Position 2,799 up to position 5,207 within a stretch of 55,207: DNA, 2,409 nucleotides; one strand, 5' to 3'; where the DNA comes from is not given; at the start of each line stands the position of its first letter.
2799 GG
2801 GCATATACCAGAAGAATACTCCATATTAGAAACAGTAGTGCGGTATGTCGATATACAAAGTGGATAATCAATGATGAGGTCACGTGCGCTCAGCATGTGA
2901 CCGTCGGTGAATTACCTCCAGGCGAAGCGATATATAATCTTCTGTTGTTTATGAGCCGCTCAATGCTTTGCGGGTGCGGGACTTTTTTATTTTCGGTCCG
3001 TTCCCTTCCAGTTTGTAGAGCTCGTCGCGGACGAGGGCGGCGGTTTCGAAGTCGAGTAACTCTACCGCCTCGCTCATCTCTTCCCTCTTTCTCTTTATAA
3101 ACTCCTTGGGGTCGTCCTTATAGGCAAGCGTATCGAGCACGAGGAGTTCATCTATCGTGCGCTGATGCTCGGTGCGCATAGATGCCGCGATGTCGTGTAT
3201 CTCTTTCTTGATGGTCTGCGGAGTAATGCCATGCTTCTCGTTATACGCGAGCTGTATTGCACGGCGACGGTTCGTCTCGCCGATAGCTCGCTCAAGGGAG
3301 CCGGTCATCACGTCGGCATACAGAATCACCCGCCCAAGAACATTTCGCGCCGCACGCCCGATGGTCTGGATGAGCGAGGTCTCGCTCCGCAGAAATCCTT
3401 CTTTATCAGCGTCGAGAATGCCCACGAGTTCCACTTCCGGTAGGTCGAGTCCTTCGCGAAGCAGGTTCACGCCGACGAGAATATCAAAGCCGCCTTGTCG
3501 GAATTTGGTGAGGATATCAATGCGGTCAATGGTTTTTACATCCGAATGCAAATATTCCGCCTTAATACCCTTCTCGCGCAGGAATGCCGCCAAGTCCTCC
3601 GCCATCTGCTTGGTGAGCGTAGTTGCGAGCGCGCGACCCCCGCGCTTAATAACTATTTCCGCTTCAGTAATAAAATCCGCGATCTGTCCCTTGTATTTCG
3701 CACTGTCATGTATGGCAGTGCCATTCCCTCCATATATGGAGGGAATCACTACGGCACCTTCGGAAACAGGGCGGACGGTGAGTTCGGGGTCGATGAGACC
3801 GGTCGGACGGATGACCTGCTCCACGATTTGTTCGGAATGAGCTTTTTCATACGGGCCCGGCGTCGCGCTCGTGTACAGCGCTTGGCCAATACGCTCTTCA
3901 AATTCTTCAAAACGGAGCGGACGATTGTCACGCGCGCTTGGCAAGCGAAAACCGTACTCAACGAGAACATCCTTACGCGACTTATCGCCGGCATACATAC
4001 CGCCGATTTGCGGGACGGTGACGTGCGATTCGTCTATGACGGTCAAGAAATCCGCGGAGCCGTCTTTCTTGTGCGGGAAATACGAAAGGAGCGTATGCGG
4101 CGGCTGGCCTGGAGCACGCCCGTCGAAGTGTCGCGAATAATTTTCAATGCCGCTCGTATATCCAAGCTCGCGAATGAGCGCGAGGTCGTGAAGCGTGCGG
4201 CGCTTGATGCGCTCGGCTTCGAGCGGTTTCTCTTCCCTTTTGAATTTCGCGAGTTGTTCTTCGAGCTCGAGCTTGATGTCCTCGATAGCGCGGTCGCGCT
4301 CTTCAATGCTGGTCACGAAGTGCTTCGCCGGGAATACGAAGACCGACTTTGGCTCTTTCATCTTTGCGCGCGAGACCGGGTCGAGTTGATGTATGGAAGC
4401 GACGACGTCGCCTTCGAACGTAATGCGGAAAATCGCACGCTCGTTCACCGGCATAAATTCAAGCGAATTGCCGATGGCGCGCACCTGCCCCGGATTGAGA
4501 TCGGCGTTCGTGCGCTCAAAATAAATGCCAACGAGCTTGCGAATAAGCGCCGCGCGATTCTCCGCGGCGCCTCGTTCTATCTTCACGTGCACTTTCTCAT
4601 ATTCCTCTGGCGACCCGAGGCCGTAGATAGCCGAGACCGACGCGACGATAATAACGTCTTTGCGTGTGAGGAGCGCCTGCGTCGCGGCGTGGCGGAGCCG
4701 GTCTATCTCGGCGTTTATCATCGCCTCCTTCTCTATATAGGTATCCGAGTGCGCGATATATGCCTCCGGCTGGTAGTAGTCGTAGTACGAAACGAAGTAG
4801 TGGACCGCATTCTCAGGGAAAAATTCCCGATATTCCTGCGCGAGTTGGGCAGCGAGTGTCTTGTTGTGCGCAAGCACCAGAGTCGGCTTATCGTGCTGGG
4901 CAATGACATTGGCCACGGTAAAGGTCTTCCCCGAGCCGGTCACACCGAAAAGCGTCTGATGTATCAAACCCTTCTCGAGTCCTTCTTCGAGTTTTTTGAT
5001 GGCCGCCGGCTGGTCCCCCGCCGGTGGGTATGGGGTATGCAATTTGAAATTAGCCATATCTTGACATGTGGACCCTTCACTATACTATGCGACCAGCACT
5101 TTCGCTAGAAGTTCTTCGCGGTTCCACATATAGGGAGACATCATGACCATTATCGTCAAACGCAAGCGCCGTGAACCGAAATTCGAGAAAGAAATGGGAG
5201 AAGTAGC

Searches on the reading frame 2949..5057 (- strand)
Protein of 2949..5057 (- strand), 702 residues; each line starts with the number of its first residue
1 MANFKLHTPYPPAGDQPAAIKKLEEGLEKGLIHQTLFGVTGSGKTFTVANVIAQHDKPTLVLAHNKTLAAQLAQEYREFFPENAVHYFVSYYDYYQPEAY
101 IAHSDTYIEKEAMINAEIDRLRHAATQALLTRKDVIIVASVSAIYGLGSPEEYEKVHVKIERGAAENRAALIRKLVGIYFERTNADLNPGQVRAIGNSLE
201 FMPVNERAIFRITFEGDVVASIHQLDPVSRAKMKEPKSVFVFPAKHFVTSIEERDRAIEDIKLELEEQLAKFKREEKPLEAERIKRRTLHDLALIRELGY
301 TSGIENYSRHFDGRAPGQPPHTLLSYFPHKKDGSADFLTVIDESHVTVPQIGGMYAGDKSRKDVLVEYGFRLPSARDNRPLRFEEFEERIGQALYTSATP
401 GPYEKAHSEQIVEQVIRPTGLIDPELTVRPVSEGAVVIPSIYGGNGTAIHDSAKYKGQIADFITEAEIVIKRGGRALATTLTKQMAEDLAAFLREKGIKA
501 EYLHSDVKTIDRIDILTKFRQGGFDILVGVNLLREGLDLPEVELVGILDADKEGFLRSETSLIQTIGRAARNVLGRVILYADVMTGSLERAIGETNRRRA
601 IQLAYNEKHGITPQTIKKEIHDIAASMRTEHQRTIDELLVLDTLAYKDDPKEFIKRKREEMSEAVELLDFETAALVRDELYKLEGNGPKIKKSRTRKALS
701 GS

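Call 11: search_protein_families(library=pfam, proteins=[window:2949-5057:-])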
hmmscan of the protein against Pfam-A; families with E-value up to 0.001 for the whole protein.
window:2949-5057:- (702 aa): 6 families
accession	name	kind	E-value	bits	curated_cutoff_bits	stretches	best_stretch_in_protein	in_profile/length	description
PF12344.14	UvrB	-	1e-22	80.1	27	1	579-620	1-42/43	Ultra-violet resistance protein B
PF00271.37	Helicase_C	-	2.1e-20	73.5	23.5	1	469-572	11-109/110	Helicase conserved C-terminal domain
PF17757.6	UvrB_inter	-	1.8e-17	63.7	22.9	1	158-247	1-91/91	UvrB interaction domain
PF04851.21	ResIII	-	2.8e-11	44.1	22.5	1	15-138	7-131/164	Type III restriction enzyme, res subunit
PF02151.25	UVR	-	5e-07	29.7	21.5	1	651-684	1-34/36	UvrB/uvrC motif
PF00270.35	DEAD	-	7.9e-05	22.9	26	0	17-90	5-81/167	DEAD/DEAH box helicase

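Call 66: search_protein_representatives(protein=window:2949-5057:-)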
Query: 702 residues. Proteins with E-value up to 0.001 (for the whole library): 18788; up to 1e-10: 10276; up to 1e-30: 3419. The best 150 are listed.
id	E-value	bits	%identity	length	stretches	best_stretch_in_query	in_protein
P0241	1.3e-279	945.7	64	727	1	3-684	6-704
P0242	1.7e-206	704.2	54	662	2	1-431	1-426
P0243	1.3e-204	697.9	53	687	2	1-431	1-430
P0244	4.5e-201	686.2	52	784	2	4-431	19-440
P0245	1.6e-194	664.6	57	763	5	457-654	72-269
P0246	1.5e-193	661.4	58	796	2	13-418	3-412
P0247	2.2e-190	650.9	52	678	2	1-431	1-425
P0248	5.9e-190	649.5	52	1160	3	44-431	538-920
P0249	5.5e-189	646.3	53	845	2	3-434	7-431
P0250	1.2e-188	645.2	50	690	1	4-683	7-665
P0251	1.3e-188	645.0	52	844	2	6-431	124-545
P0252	1.0e-186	638.8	52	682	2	4-431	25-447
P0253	5.3e-186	636.4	51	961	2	6-431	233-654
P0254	5.3e-183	626.5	51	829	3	3-417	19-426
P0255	1.4e-181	621.8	53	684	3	3-430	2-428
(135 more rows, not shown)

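Call 74: find_homologous_proteins(query=window:2949-5057:-, max_evalue=1e-50)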
Query window:2949-5057:- (702 aa): 8000 proteins with E <= 1e-50 among 8000 candidates; the best 120 are listed.
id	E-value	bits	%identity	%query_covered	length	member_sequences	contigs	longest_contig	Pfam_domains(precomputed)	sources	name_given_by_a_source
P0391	0.0e+0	1552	100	100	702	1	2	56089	PF02151.26,PF17757.7,PF00271.38,PF27431.1,PF04851.22,PF12344.15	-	-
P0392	0.0e+0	1404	91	100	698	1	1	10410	PF02151.26,PF17757.7,PF00271.38,PF27431.1,PF04851.22,PF12344.15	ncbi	-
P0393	0.0e+0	1403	91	100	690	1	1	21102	PF02151.26,PF17757.7,PF00271.38,PF27431.1,PF04851.22,PF12344.15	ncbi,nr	ncbi:MAG: excinuclease ABC subunit UvrB [Candidatus Parcubacteria bacterium]|nr:excinuclease ABC sub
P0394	0.0e+0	1399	90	100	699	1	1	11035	PF00270.36,PF02151.26,PF17757.7,PF00271.38,PF27431.1,PF04851.22,PF12344.15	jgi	jgi:excinuclease ABC subunit B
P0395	0.0e+0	1399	91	100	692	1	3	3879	PF00270.36,PF02151.26,PF17757.7,PF00271.38,PF27431.1,PF04851.22,PF12344.15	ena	-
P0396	0.0e+0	1398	91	100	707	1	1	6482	PF00270.36,PF02151.26,PF17757.7,PF00271.38,PF27431.1,PF04851.22,PF12344.15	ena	-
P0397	0.0e+0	1397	89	100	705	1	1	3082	PF02151.26,PF17757.7,PF00271.38,PF27431.1,PF04851.22,PF12344.15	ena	-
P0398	0.0e+0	1397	90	100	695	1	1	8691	PF00270.36,PF02151.26,PF17757.7,PF00271.38,PF27431.1,PF04851.22,PF12344.15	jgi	jgi:excinuclease ABC subunit B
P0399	0.0e+0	1393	90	100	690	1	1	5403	PF00270.36,PF02151.26,PF17757.7,PF00271.38,PF27431.1,PF04851.22,PF12344.15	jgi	jgi:excinuclease ABC subunit B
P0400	0.0e+0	1391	90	100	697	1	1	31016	PF02151.26,PF17757.7,PF00271.38,PF27431.1,PF04851.22,PF12344.15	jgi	jgi:excinuclease ABC subunit B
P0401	0.0e+0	1386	90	100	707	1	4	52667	PF02151.26,PF17757.7,PF00271.38,PF27431.1,PF04851.22,PF12344.15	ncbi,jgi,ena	-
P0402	0.0e+0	1385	89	100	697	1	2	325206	PF00270.36,PF02151.26,PF17757.7,PF00271.38,PF27431.1,PF04851.22,PF12344.15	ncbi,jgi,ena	ncbi:MAG: excinuclease ABC subunit UvrB [Candidatus Paceibacterota bacterium]|jgi:excinuclease ABC s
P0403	0.0e+0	1383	89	100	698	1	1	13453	PF02151.26,PF17757.7,PF00271.38,PF27431.1,PF04851.22,PF12344.15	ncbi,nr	ncbi:excinuclease ABC subunit UvrB [Patescibacteria group bacterium]|nr:excinuclease ABC subunit Uvr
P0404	0.0e+0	1382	89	100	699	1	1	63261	PF00270.36,PF02151.26,PF17757.7,PF00271.38,PF27431.1,PF04851.22,PF12344.15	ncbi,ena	-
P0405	0.0e+0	1380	88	100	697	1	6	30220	PF02151.26,PF17757.7,PF00271.38,PF27431.1,PF04851.22,PF12344.15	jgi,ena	-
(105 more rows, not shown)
